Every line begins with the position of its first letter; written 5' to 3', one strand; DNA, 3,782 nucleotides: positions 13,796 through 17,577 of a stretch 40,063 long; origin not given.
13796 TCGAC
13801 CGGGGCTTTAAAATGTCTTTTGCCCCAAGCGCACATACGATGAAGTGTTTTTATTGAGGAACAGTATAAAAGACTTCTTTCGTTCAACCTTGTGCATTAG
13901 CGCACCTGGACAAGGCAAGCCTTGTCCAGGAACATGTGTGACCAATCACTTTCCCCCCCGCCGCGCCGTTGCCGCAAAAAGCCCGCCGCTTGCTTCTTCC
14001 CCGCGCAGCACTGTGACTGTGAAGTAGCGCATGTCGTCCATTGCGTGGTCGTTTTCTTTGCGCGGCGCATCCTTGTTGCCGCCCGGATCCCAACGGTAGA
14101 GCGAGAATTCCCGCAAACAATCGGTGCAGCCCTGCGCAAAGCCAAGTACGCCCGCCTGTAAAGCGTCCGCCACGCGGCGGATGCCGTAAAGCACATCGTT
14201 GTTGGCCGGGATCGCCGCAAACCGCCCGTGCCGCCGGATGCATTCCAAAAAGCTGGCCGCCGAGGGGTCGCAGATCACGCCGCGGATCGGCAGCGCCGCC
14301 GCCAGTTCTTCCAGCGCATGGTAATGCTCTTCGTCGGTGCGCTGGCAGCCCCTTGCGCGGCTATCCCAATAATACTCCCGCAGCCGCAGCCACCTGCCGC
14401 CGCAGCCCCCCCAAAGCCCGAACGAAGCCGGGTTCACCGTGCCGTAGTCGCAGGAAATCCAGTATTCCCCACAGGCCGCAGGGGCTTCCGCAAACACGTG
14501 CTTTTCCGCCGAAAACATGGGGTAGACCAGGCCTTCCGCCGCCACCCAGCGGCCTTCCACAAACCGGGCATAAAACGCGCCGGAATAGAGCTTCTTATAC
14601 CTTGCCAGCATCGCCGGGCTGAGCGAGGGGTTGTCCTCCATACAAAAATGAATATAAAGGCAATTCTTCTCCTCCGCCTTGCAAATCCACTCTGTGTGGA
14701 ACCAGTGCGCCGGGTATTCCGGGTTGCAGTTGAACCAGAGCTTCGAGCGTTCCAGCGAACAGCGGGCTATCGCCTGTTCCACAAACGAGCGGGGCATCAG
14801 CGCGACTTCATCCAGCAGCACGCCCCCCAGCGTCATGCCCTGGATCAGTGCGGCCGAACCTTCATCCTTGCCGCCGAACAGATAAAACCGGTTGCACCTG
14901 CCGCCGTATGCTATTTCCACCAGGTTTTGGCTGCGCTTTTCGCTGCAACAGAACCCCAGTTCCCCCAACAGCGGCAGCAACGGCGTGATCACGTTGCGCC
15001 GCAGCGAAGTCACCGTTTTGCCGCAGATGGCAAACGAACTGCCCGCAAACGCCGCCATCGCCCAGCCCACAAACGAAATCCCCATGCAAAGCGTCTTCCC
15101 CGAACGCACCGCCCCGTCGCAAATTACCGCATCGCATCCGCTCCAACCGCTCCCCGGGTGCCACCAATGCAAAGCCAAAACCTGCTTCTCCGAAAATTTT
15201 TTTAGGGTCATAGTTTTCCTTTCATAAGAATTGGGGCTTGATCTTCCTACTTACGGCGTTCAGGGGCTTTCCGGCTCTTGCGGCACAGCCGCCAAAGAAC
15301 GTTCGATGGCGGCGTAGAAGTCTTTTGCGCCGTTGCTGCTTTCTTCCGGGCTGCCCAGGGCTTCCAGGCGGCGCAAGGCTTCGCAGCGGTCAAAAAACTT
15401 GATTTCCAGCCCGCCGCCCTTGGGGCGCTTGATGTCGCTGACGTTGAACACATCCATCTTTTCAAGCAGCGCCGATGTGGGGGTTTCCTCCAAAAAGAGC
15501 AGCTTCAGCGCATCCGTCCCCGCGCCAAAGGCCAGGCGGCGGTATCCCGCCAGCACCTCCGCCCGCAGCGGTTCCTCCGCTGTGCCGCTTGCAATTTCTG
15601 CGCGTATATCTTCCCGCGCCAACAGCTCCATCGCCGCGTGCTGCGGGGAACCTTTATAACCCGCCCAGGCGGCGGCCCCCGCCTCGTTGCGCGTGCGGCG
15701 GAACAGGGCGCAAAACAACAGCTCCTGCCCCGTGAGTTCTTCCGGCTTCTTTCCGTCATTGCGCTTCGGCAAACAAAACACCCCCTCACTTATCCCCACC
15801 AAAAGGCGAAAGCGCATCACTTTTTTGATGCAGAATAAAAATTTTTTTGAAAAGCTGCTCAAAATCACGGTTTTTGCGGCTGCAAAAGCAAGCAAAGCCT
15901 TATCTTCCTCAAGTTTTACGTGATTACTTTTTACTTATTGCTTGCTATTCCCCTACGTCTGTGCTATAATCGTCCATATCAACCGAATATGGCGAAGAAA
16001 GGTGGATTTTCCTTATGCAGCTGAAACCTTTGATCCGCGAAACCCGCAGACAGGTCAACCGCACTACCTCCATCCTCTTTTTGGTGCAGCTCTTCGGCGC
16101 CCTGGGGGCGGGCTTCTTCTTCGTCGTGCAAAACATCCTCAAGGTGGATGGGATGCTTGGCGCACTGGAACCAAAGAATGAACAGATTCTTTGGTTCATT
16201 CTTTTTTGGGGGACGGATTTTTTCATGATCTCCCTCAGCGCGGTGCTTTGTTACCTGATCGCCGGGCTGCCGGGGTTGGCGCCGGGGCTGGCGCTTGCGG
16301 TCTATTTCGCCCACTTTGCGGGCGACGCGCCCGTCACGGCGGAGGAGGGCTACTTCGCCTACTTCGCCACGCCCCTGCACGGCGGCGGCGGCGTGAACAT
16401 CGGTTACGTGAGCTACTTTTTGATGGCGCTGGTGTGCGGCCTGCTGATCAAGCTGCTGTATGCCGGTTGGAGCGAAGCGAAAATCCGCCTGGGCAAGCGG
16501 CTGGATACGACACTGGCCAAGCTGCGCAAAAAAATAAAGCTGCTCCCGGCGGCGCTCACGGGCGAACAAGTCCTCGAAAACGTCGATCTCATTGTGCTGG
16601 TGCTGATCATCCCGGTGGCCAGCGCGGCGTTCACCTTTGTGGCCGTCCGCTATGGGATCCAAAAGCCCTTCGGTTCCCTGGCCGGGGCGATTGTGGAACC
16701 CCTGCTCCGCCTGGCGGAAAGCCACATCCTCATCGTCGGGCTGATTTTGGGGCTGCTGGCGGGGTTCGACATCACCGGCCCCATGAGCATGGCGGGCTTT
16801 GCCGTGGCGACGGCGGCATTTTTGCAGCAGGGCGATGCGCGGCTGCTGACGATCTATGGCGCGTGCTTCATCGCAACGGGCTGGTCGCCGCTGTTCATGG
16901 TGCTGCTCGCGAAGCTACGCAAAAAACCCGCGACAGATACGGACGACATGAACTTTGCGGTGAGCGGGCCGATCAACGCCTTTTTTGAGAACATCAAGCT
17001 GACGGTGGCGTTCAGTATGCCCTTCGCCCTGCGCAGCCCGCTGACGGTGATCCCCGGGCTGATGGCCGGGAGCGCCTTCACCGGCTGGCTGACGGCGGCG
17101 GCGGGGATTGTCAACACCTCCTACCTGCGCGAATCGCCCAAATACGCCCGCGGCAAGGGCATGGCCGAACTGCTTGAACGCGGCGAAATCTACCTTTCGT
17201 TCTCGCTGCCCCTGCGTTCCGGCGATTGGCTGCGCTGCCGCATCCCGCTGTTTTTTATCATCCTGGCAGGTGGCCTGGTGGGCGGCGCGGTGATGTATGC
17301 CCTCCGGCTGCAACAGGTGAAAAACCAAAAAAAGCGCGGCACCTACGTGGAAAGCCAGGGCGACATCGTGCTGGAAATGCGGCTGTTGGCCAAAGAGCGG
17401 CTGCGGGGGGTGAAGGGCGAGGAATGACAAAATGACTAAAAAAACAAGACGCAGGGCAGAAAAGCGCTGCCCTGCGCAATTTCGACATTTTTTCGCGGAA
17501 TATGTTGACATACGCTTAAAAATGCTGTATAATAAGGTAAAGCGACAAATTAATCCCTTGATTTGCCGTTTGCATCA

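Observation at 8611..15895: Orphan tail-less phage head and DNA-packaging module embedded between housekeeping genes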

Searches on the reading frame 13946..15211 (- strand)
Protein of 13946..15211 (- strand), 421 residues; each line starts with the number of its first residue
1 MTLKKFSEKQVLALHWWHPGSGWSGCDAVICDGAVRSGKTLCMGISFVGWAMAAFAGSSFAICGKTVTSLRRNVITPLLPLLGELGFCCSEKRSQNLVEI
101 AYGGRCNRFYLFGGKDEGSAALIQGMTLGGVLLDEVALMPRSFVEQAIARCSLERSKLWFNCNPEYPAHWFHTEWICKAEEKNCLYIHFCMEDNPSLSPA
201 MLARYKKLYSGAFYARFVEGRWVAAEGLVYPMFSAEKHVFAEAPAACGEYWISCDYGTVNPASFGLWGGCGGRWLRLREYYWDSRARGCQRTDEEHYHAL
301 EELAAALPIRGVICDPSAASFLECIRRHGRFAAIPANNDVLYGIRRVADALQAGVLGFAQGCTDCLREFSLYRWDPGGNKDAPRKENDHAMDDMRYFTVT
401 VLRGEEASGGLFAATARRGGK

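Call 3: search_protein_families(library=pfam, proteins=[window:13946-15211:-], max_evalue=0.01)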
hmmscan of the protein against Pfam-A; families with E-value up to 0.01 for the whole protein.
window:13946-15211:- (421 aa): 1 family
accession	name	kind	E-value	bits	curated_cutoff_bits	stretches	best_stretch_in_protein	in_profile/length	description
PF03237.21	Terminase_6N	-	2.6e-11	44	22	1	33-233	4-211/215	Terminase large subunit, T4likevirus-type, N-terminal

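Call 4: search_protein_families(library=phrogs, proteins=[window:13946-15211:-], max_evalue=0.01)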
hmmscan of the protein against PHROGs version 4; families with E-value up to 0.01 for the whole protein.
window:13946-15211:- (421 aa): 7 families
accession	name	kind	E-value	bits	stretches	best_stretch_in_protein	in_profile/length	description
phrog_2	-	head and packaging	8.3e-45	154.8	1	15-405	272-596/807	terminase large subunit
phrog_10250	-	head and packaging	3.1e-36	126.2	1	205-404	1-218/228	terminase large subunit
phrog_5653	-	head and packaging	3.2e-16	60.6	1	220-400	1-179/199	terminase large subunit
phrog_6672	-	head and packaging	6.4e-08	33.3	1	312-406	37-134/145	terminase large subunit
phrog_29775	-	unknown function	3.6e-05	24.6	1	94-198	65-166/212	-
phrog_3717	-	head and packaging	7.8e-05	23.2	1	154-239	154-241/277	terminase large subunit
phrog_979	-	head and packaging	0.0089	15.7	0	23-171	163-310/642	terminase large subunit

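Call 40: search_protein_families(library=ncbifam, proteins=[window:13946-15211:-], max_evalue=0.01)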
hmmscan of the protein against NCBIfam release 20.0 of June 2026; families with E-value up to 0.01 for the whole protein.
window:13946-15211:- (421 aa): 1 family
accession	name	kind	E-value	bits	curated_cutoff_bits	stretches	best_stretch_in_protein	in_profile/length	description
TIGR01547.1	phage_term_2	equivalog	5.6e-41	141.3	105.05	1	28-400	3-391/396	PBSX family phage terminase large subunit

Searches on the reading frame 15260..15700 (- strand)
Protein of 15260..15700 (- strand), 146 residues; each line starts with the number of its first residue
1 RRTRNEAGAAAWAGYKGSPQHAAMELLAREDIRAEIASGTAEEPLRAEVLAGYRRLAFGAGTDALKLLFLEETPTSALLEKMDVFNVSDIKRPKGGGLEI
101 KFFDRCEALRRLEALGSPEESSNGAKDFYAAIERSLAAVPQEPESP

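Call 28: search_protein_families(library=pfam, proteins=[window:15260-15700:-], max_evalue=10)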
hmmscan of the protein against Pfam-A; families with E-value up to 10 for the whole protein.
window:15260-15700:- (146 aa): 1 family
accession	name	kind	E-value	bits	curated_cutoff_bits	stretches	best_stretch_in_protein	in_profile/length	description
PF03592.21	Terminase_2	-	0.0013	19.8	26.1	1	3-113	15-125/141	Terminase small subunit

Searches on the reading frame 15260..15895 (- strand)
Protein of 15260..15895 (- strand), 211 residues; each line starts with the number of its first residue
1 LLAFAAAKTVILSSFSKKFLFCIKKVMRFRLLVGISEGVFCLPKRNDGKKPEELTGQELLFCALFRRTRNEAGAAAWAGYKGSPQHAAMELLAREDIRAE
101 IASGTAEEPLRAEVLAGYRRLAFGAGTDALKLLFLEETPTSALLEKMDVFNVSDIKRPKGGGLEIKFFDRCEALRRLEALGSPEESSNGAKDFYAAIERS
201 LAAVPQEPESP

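Call 3: search_protein_families(library=pfam, proteins=[window:15260-15895:-], max_evalue=0.01)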
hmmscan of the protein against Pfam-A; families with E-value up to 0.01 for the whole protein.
window:15260-15895:- (211 aa): 1 family
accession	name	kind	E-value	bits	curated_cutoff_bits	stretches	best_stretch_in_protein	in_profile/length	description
PF03592.21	Terminase_2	-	4.9e-06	27.6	26.1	1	54-178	1-125/141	Terminase small subunit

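Call 4: search_protein_families(library=phrogs, proteins=[window:15260-15895:-], max_evalue=0.01)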
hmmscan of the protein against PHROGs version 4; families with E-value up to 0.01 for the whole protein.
window:15260-15895:- (211 aa): 3 families
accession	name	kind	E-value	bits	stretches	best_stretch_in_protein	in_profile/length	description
phrog_2606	-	head and packaging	3.6e-06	27.5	1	50-107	85-144/310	terminase small subunit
phrog_51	-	head and packaging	0.0013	19.6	1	46-175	81-205/261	terminase small subunit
phrog_17390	-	unknown function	0.0077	17.1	0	53-107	2-57/69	-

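Call 40: search_protein_families(library=ncbifam, proteins=[window:15260-15895:-], max_evalue=0.01)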
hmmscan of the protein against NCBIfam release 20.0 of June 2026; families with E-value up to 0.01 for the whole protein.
window:15260-15895:- (211 aa): 0 families

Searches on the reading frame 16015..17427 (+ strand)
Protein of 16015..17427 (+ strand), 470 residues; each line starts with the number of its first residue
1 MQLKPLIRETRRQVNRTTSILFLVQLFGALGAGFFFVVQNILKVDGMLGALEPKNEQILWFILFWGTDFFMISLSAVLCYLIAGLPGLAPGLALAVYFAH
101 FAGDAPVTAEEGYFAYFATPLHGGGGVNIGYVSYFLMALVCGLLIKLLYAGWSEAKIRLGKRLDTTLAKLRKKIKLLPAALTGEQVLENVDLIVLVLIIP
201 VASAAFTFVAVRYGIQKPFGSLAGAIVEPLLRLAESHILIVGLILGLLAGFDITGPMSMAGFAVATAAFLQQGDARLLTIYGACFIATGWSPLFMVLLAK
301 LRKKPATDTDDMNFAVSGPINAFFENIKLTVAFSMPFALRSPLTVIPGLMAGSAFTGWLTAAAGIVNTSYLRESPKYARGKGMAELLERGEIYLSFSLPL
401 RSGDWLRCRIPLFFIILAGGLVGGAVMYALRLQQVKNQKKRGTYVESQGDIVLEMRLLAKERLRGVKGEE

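Call 8: search_protein_families(library=pfam, proteins=[window:16015-17427:+], max_evalue=0.001)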
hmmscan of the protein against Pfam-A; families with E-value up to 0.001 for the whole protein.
window:16015-17427:+ (470 aa): 0 families

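Call 40: search_protein_families(library=ncbifam, proteins=[window:16015-17427:+], max_evalue=0.01)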
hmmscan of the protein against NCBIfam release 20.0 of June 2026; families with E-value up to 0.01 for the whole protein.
window:16015-17427:+ (470 aa): 4 families
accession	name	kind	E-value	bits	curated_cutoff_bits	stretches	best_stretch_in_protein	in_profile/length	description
TIGR01427.1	PTS_IIC_fructo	subfamily_domain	4.2e-17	62.5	157.55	1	72-365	76-303/346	fructose-specific PTS transporter subunit EIIC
NF007787.0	PRK10478.1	equivalog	1.5e-09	37.3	426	1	192-362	131-292/359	PTS fructose transporter subunit EIIC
NF007984.0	PRK10712.1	equivalog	1.3e-06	27.2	793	1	192-364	345-508/563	PTS fructose transporter subunit IIBC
NF007293.0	PRK09765.1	equivalog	0.00015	20.4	763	1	208-365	427-575/639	PTS 2-O-a-mannosyl-D-glycerate transporter subunit IIABC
